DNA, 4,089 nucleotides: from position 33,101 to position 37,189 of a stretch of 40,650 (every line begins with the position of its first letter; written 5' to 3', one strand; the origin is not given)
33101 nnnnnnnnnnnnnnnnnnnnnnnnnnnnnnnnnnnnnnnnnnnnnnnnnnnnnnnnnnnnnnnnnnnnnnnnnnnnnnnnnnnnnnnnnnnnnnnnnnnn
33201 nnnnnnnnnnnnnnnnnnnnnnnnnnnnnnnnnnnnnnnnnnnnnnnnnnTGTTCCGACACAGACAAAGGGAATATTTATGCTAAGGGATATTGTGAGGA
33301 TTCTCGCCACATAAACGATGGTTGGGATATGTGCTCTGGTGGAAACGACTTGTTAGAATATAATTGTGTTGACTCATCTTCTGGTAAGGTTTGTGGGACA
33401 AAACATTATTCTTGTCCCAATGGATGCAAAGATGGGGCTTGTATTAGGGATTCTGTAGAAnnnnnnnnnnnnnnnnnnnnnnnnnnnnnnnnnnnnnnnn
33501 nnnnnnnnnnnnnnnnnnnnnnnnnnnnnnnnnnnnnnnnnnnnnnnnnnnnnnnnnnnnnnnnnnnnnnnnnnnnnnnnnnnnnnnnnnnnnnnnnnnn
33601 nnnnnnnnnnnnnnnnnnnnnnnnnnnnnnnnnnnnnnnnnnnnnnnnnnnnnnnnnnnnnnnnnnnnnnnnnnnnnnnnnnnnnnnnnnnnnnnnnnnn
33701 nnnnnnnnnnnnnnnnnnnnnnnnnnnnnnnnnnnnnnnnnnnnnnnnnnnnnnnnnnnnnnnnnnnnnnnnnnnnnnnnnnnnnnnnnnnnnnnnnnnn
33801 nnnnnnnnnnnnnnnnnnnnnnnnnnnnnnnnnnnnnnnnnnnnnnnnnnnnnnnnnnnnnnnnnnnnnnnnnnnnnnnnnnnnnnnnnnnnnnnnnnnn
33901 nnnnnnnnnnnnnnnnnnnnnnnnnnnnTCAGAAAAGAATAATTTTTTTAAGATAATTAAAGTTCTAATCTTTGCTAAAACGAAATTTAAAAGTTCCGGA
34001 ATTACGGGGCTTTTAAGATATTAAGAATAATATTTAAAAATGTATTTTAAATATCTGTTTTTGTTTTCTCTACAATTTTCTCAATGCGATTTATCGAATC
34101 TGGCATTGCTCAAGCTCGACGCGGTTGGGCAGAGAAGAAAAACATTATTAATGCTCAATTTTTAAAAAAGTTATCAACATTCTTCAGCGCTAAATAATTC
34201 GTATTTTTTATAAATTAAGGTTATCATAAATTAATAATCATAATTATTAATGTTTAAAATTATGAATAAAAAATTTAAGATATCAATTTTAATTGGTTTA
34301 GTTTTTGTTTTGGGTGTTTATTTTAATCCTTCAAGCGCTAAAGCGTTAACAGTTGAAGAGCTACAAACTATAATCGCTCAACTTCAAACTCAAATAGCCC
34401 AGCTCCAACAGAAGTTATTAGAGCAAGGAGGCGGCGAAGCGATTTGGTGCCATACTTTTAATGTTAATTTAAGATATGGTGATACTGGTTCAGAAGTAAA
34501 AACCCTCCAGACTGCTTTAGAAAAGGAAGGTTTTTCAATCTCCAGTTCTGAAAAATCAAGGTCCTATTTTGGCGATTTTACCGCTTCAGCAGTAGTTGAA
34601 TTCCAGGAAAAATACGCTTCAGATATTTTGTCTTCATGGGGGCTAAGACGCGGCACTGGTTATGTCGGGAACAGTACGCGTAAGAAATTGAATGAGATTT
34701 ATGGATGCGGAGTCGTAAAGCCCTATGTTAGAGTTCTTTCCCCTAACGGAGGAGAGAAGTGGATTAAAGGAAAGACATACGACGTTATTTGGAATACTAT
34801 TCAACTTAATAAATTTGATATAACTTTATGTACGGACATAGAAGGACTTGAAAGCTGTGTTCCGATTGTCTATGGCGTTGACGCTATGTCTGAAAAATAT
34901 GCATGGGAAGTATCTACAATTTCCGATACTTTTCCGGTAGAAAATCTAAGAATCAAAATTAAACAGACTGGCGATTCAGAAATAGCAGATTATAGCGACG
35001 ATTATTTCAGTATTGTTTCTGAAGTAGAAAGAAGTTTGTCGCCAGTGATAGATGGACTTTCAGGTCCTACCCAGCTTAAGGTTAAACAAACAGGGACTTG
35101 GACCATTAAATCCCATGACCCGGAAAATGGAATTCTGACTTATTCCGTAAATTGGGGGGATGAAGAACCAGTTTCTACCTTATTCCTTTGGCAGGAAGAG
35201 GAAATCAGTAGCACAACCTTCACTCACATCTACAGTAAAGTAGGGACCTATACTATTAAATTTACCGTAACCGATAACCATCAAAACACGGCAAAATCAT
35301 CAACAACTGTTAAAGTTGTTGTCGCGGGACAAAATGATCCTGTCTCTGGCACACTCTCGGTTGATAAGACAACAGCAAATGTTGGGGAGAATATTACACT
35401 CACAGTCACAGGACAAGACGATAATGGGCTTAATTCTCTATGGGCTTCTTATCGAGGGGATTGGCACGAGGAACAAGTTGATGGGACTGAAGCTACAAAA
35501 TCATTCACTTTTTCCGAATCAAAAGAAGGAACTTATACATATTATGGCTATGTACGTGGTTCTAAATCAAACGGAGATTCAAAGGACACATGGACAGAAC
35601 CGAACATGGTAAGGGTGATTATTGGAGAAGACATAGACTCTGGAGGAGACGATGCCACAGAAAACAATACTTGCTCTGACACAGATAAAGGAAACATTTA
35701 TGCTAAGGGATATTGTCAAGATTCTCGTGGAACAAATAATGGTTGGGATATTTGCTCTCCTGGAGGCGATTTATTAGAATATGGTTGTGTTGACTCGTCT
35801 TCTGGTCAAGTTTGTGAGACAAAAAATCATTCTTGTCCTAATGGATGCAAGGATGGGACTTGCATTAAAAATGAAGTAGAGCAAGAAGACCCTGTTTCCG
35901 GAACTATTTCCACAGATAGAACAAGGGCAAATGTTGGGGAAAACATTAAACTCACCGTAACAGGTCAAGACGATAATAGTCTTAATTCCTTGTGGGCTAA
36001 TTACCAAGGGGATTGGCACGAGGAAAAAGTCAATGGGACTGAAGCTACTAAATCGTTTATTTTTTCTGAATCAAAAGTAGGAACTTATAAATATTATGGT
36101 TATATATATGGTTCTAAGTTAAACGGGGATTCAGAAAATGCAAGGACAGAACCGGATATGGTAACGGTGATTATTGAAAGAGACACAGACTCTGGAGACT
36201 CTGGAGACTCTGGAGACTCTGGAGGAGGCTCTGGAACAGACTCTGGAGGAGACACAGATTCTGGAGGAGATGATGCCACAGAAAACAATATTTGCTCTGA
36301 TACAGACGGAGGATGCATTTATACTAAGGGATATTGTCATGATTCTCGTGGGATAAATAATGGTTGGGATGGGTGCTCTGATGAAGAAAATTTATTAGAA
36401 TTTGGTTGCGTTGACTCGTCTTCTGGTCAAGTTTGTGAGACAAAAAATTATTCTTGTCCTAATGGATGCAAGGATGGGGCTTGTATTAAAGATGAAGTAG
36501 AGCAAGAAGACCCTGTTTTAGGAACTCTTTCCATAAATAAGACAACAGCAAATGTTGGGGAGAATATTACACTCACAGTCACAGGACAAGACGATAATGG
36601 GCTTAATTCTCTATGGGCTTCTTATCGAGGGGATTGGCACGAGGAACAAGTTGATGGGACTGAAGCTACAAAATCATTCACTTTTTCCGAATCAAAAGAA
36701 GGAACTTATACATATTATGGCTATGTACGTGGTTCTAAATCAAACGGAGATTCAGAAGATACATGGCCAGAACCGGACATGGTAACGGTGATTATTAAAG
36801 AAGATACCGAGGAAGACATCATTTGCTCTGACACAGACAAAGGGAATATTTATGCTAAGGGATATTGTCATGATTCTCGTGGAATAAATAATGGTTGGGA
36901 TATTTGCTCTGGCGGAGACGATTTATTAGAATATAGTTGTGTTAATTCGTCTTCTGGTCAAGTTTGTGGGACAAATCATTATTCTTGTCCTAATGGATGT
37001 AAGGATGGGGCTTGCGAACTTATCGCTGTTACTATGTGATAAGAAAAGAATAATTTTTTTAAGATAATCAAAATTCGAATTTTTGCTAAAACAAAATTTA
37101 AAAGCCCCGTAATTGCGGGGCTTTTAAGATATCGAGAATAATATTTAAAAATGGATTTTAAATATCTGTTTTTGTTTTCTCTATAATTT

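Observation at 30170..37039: Adjacent pair of giant modular secreted proteins: candidate cell-wall-targeting adhesin/protease system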

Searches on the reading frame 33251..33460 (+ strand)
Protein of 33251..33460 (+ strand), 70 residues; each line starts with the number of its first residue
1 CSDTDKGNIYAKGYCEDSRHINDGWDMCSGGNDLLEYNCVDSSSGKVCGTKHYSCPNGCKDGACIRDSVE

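Call 15: search_protein_families(library=pfam, proteins=[window:33251-33460:+], max_evalue=10)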
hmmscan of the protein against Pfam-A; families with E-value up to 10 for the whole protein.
seq(70 aa): 0 families

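Call 35: search_protein_representatives(alignment_id=A2)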
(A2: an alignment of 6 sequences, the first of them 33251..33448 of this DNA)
Query: 6 sequences, 66 profile positions. Proteins with E-value up to 0.001 (for the whole library): 221; up to 1e-10: 24; up to 1e-30: 2. The best 150 are listed.
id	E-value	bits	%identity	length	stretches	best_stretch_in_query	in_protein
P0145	5.0e-72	254.5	-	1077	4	1-66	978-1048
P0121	1.5e-61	220.9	-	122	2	1-65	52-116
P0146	5.9e-26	106.9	-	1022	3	1-65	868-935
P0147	1.9e-22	95.7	-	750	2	1-66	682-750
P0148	1.9e-22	95.7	-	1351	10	1-65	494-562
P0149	9.2e-22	93.5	-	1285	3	1-65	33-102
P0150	7.5e-20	87.4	-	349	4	1-65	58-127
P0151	1.1e-19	86.8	-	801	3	1-65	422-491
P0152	8.6e-17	77.6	-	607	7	1-65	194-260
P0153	8.6e-16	74.4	-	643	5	1-65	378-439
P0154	1.9e-15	73.3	-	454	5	1-65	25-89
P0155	1.4e-14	70.5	-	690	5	6-65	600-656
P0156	1.1e-13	67.7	-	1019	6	26-66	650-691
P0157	2.0e-13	66.8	-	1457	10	1-65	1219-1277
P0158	2.2e-13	66.6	-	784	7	1-65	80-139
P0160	1.8e-12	63.7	-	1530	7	1-66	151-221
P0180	4.4e-08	49.7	-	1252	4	1-65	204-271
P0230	3.5e-06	43.6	-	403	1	1-65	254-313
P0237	1.1e-05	42.0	-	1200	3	1-65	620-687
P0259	3.7e-05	40.3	-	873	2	1-66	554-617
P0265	4.6e-05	40.0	-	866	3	1-65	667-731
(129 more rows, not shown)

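Call 36: search_protein_families(library=pfam, proteins=[P0145, P0146, P0147, P0148, P0149, P0151, P0152, P0153, P0155, P0156], max_evalue=0.0001)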
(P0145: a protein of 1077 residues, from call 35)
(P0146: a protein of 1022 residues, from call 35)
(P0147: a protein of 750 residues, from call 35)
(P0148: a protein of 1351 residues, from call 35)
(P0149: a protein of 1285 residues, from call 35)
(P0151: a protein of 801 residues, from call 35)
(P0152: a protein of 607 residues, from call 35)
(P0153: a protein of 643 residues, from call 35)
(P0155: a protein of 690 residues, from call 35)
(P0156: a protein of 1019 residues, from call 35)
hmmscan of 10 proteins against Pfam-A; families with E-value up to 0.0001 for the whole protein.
P0145 (1077 aa): 3 families
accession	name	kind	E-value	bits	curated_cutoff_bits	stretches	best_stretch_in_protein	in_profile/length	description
PF10342.15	Kre9_KNH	-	2.3e-11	44.7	24.6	1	349-441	1-88/94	Kre9/KNH-like N-terminal Ig-like domain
PF17957.7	Big_7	-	1e-09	39.4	24.1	0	548-586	10-44/70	Bacterial Ig domain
PF01471.23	PG_binding_1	-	3e-05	24.5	23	0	72-115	1-41/57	Putative peptidoglycan binding domain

P0146 (1022 aa): 2 families
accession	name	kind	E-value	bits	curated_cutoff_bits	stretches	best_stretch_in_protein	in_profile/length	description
PF07705.17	CARDB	-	1.5e-26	93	22.7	2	480-575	2-100/101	CARDB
PF13584.12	BatD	-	2.5e-05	25.3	24.1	0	649-671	3-25/92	BatD DUF11 like domain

P0147 (750 aa): 1 family
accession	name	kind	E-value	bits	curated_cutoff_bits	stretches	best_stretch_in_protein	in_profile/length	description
PF07705.17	CARDB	-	7.6e-27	93.9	22.7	2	197-292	2-100/101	CARDB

P0148 (1351 aa): 0 families

P0149 (1285 aa): 3 families
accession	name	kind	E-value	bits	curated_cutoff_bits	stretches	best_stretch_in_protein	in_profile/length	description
PF10342.15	Kre9_KNH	-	1.1e-34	119.5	24.6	3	819-904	1-91/94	Kre9/KNH-like N-terminal Ig-like domain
PF17957.7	Big_7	-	2.6e-10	41.2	24.1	0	521-590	2-58/70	Bacterial Ig domain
PF07705.17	CARDB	-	2.7e-09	37.6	22.7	1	109-214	1-101/101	CARDB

P0151 (801 aa): 0 families

P0152 (607 aa): 0 families

P0153 (643 aa): 0 families

P0155 (690 aa): 0 families

P0156 (1019 aa): 1 family
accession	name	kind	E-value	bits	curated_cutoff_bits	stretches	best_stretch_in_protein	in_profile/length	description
PF05124.17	S_layer_C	-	1.9e-11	44.4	23.9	1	907-990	94-174/177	S-layer like family, outer domain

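Call 38: find_encoding_contigs(protein=P0145, flank=10000, max_places=4)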
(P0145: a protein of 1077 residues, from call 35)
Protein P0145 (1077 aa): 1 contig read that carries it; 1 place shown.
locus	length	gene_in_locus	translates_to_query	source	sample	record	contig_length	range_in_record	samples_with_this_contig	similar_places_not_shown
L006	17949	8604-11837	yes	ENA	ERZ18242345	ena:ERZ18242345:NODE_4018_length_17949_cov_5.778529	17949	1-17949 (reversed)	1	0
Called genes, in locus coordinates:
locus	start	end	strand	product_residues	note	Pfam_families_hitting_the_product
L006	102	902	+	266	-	-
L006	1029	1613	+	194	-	PF01936:NYN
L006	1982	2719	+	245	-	PF02673:BacA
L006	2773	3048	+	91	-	-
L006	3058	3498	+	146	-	PF02308:MgtC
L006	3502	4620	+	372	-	PF03222:Trp_Tyr_perm, PF13520:AA_permease_2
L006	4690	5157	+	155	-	PF03449:GreA_GreB_N (faint), PF01272:GreA_GreB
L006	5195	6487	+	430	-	PF13023:HD_3, PF01966:HD (faint), PF12917:YfbR-like, PF13023:HD_3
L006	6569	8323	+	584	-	PF14716:HHH_8, PF14520:HHH_5, PF10391:DNA_pol_lambd_f (faint), PF14791:DNA_pol_B_thumb, PF02811:PHP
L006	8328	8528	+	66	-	PF13459:Fer4_15, PF13370:Fer4_13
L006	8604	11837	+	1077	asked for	PF01471:PG_binding_1 (faint), PF17957:Big_7 (faint), PF10342:Kre9_KNH (weak)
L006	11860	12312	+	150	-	PF00293:NUDIX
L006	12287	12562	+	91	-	PF01035:DNA_binding_1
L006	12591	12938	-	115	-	PF00453:Ribosomal_L20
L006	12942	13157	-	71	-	PF01632:Ribosomal_L35p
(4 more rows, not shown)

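Call 66: search_protein_families(library=pfam, proteins=[P0237, P0230, P0259, P0180, P0265, P0160], max_evalue=0.0001)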
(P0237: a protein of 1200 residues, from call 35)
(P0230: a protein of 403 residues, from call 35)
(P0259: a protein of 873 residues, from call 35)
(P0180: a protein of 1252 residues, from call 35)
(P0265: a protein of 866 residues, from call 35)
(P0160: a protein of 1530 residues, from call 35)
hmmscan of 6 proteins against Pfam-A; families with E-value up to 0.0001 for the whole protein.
P0237 (1200 aa): 5 families
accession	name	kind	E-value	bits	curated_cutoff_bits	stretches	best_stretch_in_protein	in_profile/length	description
PF07705.17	CARDB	-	3.6e-18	66.1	22.7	2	286-381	2-100/101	CARDB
PF17957.7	Big_7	-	1.2e-11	45.5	24.1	0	983-1042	9-67/70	Bacterial Ig domain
PF10342.15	Kre9_KNH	-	3.1e-08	34.7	24.6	1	698-782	1-79/94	Kre9/KNH-like N-terminal Ig-like domain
PF13584.12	BatD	-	7.3e-08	33.4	24.1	0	982-1008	2-27/92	BatD DUF11 like domain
PF15418.12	DUF4625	-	1.1e-06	29.3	27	0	172-244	3-81/131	Domain of unknown function (DUF4625)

P0230 (403 aa): 0 families

P0259 (873 aa): 4 families
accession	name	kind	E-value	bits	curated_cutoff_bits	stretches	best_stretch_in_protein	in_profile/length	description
PF10342.15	Kre9_KNH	-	5.6e-12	46.7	24.6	2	361-434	1-81/94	Kre9/KNH-like N-terminal Ig-like domain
PF14610.12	Psg1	-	6.1e-07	29.8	30.1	0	357-428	25-110/186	Ykl077w/Psg1 (Pma1 Stabilization in Golgi)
PF17957.7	Big_7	-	5.2e-06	27.4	24.1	0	748-810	8-68/70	Bacterial Ig domain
PF07705.17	CARDB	-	2.3e-05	25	22.7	1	622-730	1-101/101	CARDB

P0180 (1252 aa): 4 families
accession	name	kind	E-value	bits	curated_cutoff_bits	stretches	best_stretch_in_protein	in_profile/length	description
PF10342.15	Kre9_KNH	-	1.2e-20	74.4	24.6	2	800-872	1-78/94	Kre9/KNH-like N-terminal Ig-like domain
PF07705.17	CARDB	-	6.3e-10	39.6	22.7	1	692-786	2-101/101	CARDB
PF14610.12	Psg1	-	6e-09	36.4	30.1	0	591-671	29-111/186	Ykl077w/Psg1 (Pma1 Stabilization in Golgi)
PF01471.23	PG_binding_1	-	2.1e-08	34.6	23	1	76-116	1-41/57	Putative peptidoglycan binding domain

P0265 (866 aa): 10 families
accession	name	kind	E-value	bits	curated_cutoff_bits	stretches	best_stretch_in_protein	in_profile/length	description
PF22544.2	HYDIN_VesB_CFA65-like_Ig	-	8.3e-14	52.1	25.5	1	560-644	1-86/100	HYDIN/CFA65/VesB-like, Ig-like domain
PF22073.2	Cep192_D4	-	4e-11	43.5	35.5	1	560-643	2-93/112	Cep192 domain 4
PF15780.11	ASH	-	7.4e-10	39.3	27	1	567-636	12-82/98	Abnormal spindle-like microcephaly-assoc'd, ASPM-SPD-2-Hydin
PF14610.12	Psg1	-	1.1e-08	35.6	30.1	1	383-498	29-136/186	Ykl077w/Psg1 (Pma1 Stabilization in Golgi)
PF12371.14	TMEM131_like_N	-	1.9e-08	34.8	28.8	1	567-644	6-84/84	Transmembrane protein 131-like N-terminal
PF22067.2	Cep192_D3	-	1.6e-07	31.7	27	1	573-633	12-72/99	Cep192 domain 3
PF24507.1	Ig_CFAP65_4th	-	3.6e-07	30.9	27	1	583-637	1-55/76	CFAP65, fourth Ig-like domain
PF10342.15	Kre9_KNH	-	5.9e-05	24.2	24.6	0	383-472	1-79/94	Kre9/KNH-like N-terminal Ig-like domain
PF24798.1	Ig-CFAP74_4th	-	6.9e-05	23.4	28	0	565-638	2-75/95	CFAP74 forth Ig-like domain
PF07610.17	DUF1573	-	9.3e-05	22.8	26.1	0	563-646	2-85/98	Protein of unknown function (DUF1573)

P0160 (1530 aa): 1 family
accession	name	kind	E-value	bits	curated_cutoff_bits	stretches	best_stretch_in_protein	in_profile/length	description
PF05124.17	S_layer_C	-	2.3e-09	37.6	23.9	1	1424-1500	97-173/177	S-layer like family, outer domain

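Call 74: search_protein_families(library=ncbifam, proteins=[window:33251-33448:+], max_evalue=1)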
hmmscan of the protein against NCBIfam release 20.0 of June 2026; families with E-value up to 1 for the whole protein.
window:33251-33448:+ (66 aa): 0 families

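Call 82: find_encoding_contigs(protein=P0148, flank=5000, max_places=2)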
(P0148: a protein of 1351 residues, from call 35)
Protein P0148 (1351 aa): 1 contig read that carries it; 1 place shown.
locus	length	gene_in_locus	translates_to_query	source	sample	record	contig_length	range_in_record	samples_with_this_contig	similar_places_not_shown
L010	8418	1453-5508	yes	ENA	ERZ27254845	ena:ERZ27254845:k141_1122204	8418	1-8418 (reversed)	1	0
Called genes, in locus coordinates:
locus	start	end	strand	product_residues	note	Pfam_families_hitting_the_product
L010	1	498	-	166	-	?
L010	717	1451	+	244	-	-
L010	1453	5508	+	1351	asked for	-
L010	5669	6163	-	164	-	PF03439:Spt5-NGN, PF00467:KOW (weak)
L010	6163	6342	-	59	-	PF00584:SecE (weak)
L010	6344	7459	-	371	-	PF00091:Tubulin, PF12327:FtsZ_C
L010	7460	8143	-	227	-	PF00254:FKBP_C, PF22199:FKBP26_IF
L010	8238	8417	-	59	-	?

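Call 83: find_encoding_contigs(protein=P0160, flank=5000, max_places=2)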
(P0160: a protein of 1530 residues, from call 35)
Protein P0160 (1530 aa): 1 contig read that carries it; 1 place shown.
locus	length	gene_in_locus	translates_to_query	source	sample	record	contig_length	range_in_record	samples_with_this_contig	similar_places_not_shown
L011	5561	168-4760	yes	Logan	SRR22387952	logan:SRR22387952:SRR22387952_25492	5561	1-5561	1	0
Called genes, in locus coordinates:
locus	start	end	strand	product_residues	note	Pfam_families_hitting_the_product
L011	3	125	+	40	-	?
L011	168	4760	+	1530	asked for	PF05124:S_layer_C (faint)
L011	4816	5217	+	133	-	PF18477:PIN_9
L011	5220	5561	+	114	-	?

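Call 89: search_solved_structures(query=A7, max_evalue=10, show_alignments=3)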
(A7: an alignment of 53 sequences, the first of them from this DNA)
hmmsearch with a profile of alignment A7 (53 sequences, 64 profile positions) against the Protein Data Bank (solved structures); distinct sequences matched with E-value up to 10: 4.
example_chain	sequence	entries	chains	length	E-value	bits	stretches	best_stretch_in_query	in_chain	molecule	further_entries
1jr2_A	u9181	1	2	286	1.1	13.3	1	8-53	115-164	UROPORPHYRINOGEN-III SYNTHASE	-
6z6f_D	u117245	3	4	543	1.3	13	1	20-44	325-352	HDA1 complex subunit 3,HDA1 complex subunit 3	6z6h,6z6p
6z6o_D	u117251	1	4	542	1.3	13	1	20-44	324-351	HDA1 complex subunit 3,HDA1 complex subunit 3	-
9i49_A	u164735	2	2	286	1.4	12.9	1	8-53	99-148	Coenzyme B12-dependent mutase,Uroporphyrinogen-III synthase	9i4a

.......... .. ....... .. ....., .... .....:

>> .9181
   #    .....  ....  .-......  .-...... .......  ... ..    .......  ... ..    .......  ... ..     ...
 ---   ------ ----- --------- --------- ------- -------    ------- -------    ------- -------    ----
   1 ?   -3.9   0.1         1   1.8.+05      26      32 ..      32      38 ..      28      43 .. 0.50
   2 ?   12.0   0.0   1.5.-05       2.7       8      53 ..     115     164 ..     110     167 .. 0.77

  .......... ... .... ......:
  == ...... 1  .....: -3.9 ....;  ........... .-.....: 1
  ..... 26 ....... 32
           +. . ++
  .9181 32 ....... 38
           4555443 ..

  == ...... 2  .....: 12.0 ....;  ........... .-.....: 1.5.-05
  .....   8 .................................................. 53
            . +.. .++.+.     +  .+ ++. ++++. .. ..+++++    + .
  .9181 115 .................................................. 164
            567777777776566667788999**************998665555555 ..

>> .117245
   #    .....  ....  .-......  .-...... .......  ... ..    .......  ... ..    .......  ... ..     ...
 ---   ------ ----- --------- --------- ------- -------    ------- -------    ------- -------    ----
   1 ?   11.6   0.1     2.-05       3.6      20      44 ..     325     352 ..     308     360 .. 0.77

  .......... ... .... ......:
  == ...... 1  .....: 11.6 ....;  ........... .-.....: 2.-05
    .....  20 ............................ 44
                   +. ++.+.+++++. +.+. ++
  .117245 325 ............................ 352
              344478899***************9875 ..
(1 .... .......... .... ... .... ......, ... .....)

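Call 90: search_protein_families(library=pfam, alignment_id=A7, max_evalue=0.1)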
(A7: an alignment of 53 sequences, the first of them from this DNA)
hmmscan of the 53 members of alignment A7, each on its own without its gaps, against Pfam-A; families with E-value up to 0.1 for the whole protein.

A. member 1, seq(66 aa): 0 families

B. families by the number of members that match (of 53 scanned): 5 families
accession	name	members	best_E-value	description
PF19615.4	DUF6120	1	0.0027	Family of unknown function (DUF6120)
PF16672.11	LAMTOR5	1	0.013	Ragulator complex protein LAMTOR5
PF22810.2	LPMO_AA14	1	0.022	Lytic polysaccharide monooxygenase AA14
PF01570.22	Flavi_propep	1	0.037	Flavivirus polyprotein propeptide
PF04968.17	CHORD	1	0.075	CHORD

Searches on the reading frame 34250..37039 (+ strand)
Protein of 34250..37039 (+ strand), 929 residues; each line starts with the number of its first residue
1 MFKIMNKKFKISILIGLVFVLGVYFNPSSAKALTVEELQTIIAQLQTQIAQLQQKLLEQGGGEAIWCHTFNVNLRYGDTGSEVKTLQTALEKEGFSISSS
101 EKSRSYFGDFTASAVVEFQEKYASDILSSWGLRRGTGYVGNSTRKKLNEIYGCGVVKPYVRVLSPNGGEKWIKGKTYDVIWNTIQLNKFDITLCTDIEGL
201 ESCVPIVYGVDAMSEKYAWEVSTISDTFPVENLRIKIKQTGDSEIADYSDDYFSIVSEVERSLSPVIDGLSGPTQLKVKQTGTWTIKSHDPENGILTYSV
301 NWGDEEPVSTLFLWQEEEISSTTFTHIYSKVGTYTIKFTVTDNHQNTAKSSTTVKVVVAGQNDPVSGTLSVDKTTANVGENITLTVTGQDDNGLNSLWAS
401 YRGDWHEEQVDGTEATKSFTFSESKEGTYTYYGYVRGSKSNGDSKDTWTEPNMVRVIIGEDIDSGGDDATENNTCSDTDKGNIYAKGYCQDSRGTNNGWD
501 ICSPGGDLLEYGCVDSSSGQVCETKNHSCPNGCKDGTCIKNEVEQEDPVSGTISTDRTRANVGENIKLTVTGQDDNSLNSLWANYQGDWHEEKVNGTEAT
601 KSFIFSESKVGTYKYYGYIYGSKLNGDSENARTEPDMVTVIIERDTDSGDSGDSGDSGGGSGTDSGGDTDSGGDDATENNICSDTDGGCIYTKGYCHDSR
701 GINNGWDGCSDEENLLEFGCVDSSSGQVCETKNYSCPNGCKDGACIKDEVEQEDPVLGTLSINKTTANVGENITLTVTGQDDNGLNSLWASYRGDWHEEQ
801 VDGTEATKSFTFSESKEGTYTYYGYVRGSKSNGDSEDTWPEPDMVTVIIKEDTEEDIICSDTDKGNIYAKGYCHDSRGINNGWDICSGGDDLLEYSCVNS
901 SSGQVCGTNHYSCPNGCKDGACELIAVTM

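Call 3: search_protein_families(library=pfam, proteins=[window:34250-37039:+], max_evalue=1)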
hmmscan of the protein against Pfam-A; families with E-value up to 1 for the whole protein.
window:34250-37039:+ (929 aa): 20 families
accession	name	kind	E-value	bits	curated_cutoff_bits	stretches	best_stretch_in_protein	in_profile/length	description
PF13473.12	Cupredoxin_1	-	2.2e-10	40.9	27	3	344-433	13-92/104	Cupredoxin-like domain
PF18911.6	PKD_4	-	4.5e-09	36.7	27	1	264-355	3-82/85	PKD domain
PF19674.4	DUF6177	-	1.2e-07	31.7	25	1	340-389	169-217/330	Family of unknown function (DUF6177)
PF15418.12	DUF4625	-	2.3e-07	31.6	27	1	744-817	2-83/131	Domain of unknown function (DUF4625)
PF01471.23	PG_binding_1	-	1.8e-06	28.4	23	1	79-122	1-41/57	Putative peptidoglycan binding domain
PF10342.15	Kre9_KNH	-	5.6e-06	27.4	24.6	1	164-251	1-91/94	Kre9/KNH-like N-terminal Ig-like domain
PF00801.26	PKD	-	2.9e-05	24.4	23.5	1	307-352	29-77/80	PKD domain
PF08142.18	AARP2CN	-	6.3e-05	23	23.8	0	421-441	29-49/73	AARP2CN (NUC121) domain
PF22352.2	K319L-like_PKD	-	6.4e-05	23.3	27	1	287-356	20-84/84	K319L-like, PKD domain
PF24797.1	Beta-prop_WDR35_TULP_N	-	0.00021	21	80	0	385-416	85-116/332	WDR35/TULP4 N-terminal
PF16403.11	Bact_surface_Ig-like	-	0.0014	19.1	27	1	328-356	43-71/71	Bacterial surface protein, Ig-like domain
PF13584.12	BatD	-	0.0049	17.9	24.1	0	370-430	2-55/92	BatD DUF11 like domain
PF23664.1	Ig_Pom152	-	0.018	15.8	27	0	372-431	16-77/106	Nucleoporin pom152-like, immunoglobulin-like domain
PF00963.24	Cohesin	-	0.025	15.2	24.1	0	368-393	2-27/139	Cohesin domain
PF02494.22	HYR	-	0.054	14.3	21.7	1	299-356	24-81/81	HYR domain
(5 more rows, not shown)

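Call 4: search_protein_families(library=ncbifam, proteins=[window:34250-37039:+], max_evalue=1)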
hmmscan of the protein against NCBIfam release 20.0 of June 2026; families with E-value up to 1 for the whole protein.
window:34250-37039:+ (929 aa): 5 families
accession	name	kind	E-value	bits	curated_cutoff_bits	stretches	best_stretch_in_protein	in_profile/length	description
NF058578.1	CPR_pilus_PamR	equivalog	6e-05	22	300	1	298-364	183-244/297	pilus system RbmA-like protein PamR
TIGR02869.1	spore_SleB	equivalog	0.0024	17.8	236.5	1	71-124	4-54/201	spore cortex-lytic enzyme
TIGR03769.1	P_ac_wall_RPT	domain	0.015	15.9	30.9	1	328-359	9-40/41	TIGR03769 domain-containing protein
NF007636.0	PRK10301.1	equivalog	0.021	14.7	129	0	400-422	100-122/124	CopC domain-containing protein YobA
NF047446.1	barrel_OmpL47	domain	0.043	14.3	40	0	326-354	37-66/68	OmpL47-type beta-barrel domain-containing protein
